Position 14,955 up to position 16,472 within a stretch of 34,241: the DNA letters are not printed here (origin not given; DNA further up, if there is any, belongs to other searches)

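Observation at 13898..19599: Racemase / Asl-like ATP-grasp ligase / AsnB / MurE packed as one operon: candidate side-chain tailoring pathway with a PLP racemase where an Asp racemase is usual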

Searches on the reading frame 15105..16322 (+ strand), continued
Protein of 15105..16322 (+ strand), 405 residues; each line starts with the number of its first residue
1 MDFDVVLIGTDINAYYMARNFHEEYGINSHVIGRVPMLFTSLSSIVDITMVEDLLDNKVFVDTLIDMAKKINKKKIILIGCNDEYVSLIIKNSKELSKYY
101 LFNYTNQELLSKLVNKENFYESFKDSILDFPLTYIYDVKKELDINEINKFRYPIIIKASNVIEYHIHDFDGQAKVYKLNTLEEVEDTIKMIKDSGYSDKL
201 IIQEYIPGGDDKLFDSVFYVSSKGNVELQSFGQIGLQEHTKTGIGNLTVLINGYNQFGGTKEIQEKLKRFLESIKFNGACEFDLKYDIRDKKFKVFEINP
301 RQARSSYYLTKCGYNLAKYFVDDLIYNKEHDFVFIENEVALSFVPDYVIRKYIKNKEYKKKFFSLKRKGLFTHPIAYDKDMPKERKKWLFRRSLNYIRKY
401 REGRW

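Call 60: fold_search(model_id=the predicted structure, library=pdb)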
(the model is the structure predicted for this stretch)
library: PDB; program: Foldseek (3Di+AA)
matches with E <= 10: 1562; with E <= 0.001: 510
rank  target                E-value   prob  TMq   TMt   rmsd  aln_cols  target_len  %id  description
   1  3v4s_B                6.7e-15  1.00  0.57  0.60   5.2       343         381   14  Crystal Structure of ADP-ATP complex of purK: N5-carboxyaminoimidazole ribonucleotide synthetase (released 2013-02-13)
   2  3orr_B                2.7e-14  1.00  0.59  0.64   6.0       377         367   15  Crystal Structure of N5-Carboxyaminoimidazole synthetase from Staphylococcus aureus (released 2011-07-20)
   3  3q2o_A                2.8e-14  1.00  0.58  0.62   4.8       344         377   15  Crystal Structure of purK: N5-carboxyaminoimidazole ribonucleotide synthetase (released 2011-10-26)
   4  3orr_A                3.2e-14  1.00  0.58  0.63   4.7       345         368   15  Crystal Structure of N5-Carboxyaminoimidazole synthetase from Staphylococcus aureus (released 2011-07-20)
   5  2dzd_A                3.4e-14  1.00  0.57  0.51   4.5       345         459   16  Crystal structure of the biotin carboxylase domain of pyruvate carboxylase (released 2007-09-25)
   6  4dlk_A                4.3e-14  1.00  0.58  0.61   4.9       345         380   15  Crystal Structure of ATP-Ca++ complex of purK: N5-carboxyaminoimidazole ribonucleotide synthetase (released 2013-02-06)
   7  3vot_B                5.5e-14  1.00  0.53  0.54   4.9       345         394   14  Crystal structure of L-amino acid ligase from Bacillus licheniformis (released 2012-11-07)
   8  5dou_D                1.2e-13  1.00  0.51  0.17   5.9       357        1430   12  Crystal Structure of Human Carbamoyl phosphate synthetase I (CPS1), ligand-bound form (released 2015-12-09)
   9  5vyz_A                1.3e-13  1.00  0.55  0.22   5.5       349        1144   14  Crystal structure of Lactococcus lactis pyruvate carboxylase in complex with cyclic-di-AMP (released 2017-08-16)
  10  3orq_B                1.4e-13  1.00  0.59  0.65   5.6       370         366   14  Crystal Structure of N5-Carboxyaminoimidazole synthetase from Staphylococcus aureus complexed with ADP (released 2011-07-20)
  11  5dou_A                1.4e-13  1.00  0.51  0.17   6.1       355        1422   12  Crystal Structure of Human Carbamoyl phosphate synthetase I (CPS1), ligand-bound form (released 2015-12-09)
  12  3v4s_A                1.4e-13  1.00  0.59  0.63   5.1       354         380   15  Crystal Structure of ADP-ATP complex of purK: N5-carboxyaminoimidazole ribonucleotide synthetase (released 2013-02-13)
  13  2vpq_A                1.4e-13  1.00  0.57  0.52   5.6       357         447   15  Crystal structure of biotin carboxylase from S. aureus complexed with AMPPNP (released 2008-09-09)
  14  3wo1                  1.4e-13  1.00  0.55  0.48   6.0       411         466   12  Crystal structure of Trp332Ala mutant YwfE, an L-amino acid ligase, with bound ADP-Mg-Ala (released 2014-05-14)
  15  3orq_A                1.5e-13  1.00  0.58  0.62   5.0       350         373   15  Crystal Structure of N5-Carboxyaminoimidazole synthetase from Staphylococcus aureus complexed with ADP (released 2011-07-20)
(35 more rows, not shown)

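Call 62: search_protein_families(library=ncbifam, proteins=[L005:11123-11983:-, L095:4182-4883:+, L098:7246-7962:+, L009:5739-6809:+, L055:11702-12832:+], max_evalue=0.00001)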
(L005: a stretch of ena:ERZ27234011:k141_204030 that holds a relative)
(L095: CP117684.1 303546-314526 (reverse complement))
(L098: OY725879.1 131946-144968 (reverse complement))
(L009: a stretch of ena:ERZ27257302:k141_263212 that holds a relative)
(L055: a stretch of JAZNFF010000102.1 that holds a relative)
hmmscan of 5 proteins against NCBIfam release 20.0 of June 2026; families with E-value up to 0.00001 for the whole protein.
L005:11123-11983:- (286 aa): 5 families
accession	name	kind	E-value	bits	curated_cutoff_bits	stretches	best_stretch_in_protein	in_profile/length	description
TIGR01229.1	rocF_arginase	equivalog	2.3e-65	220.9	227.6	1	5-283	2-295/300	arginase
TIGR01227.1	hutG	equivalog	3.2e-30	105.4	229.15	1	17-284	55-307/307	formimidoylglutamase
TIGR01230.1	agmatinase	equivalog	9e-27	94.4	174.3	1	16-279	29-269/275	agmatinase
NF002564.0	PRK02190.1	subfamily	3.1e-23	82.4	302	1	16-278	49-293/307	agmatinase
NF010347.0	PRK13775.1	equivalog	5.7e-12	45.5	381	1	52-279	100-320/331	formimidoylglutamase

L095:4182-4883:+ (233 aa): 5 families
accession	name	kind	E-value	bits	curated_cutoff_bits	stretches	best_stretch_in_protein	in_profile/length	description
TIGR00035.1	asp_race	subfamily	6.5e-71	238.7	93.1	1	1-228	1-225/236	amino acid racemase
NF052483.1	racemase_CuyB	equivalog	1.8e-54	185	190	1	7-228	3-223/225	cysteate racemase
TIGR00067.1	glut_race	equivalog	6.7e-10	38.8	146.65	1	78-208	63-190/251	glutamate racemase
NF007569.0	PRK10200.1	equivalog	6.9e-08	32.5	417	1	77-203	76-202/230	aspartate/glutamate racemase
NF002035.0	PRK00865.1-3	equivalog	9.4e-07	28.7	328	1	78-202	67-188/267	glutamate racemase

L098:7246-7962:+ (238 aa): 5 families
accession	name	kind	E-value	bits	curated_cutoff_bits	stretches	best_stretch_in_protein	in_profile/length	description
NF052483.1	racemase_CuyB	equivalog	1.3e-65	221.5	190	1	9-227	1-222/225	cysteate racemase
TIGR00035.1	asp_race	subfamily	1.6e-61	207.9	93.1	1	7-227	3-224/236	amino acid racemase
NF007569.0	PRK10200.1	equivalog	1.4e-16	60.9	417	1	7-226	2-224/230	aspartate/glutamate racemase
NF002035.0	PRK00865.1-3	equivalog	1.1e-09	38.2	328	1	75-206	60-191/267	glutamate racemase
TIGR00067.1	glut_race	equivalog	1.8e-09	37.4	146.65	1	83-207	64-188/251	glutamate racemase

L009:5739-6809:+ (356 aa): 1 family
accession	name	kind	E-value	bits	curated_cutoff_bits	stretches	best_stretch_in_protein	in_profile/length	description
NF047883.1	UAcmpLyAlTFemX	equivalog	9.1e-18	64.6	500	1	42-334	28-334/337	UDP-N-acetylmuramoylpentapeptide-lysine N(6)-alanyltransferase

L055:11702-12832:+ (376 aa): 11 families
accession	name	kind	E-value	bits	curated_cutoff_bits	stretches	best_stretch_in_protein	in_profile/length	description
TIGR00492.1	alr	equivalog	1.1e-112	376.6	168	1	5-374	1-368/369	alanine racemase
NF033131.1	vanT-G-Cterm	exception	5e-112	374.4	460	1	6-372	2-367/368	serine racemase VanT catalytic subunit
NF008897.0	PRK11930.1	equivalog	1.6e-96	324.2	804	1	7-373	460-819/822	bifunctional UDP-N-acetylmuramoyl-tripeptide:D-alanyl-D-alanine ligase/alanine racemase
NF033132.1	vanT-CELN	equivalog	4.7e-72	243.5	900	1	4-370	337-694/697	membrane-bound serine racemase VanT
NF002970.2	PRK03646.1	exception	3.1e-67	227.1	600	1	5-370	3-352/356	catabolic alanine racemase DadX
NF033133.1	vanT-L-cat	exception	2.3e-56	191.6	750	1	5-369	6-361/366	serine racemase VanT-L catalytic subunit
NF009879.0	PRK13340.1-4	subfamily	1.2e-53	182.4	434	1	7-347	42-374/406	alanine racemase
NF000791.0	PRK00053.2-2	equivalog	1.9e-52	178.6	218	1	11-372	6-338/340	alanine racemase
NF000792.0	PRK00053.2-3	equivalog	1.9e-44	152.3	384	1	10-372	7-357/360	alanine racemase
NF045642.2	HdxyAspAldBhcC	equivalog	8.7e-08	31.6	690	1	98-207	125-233/387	3-hydroxy-D-aspartate aldolase BhcC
NF040742.1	racem_Orr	exception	1.1e-07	31.2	480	1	10-168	5-157/351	ornithine racemase Orr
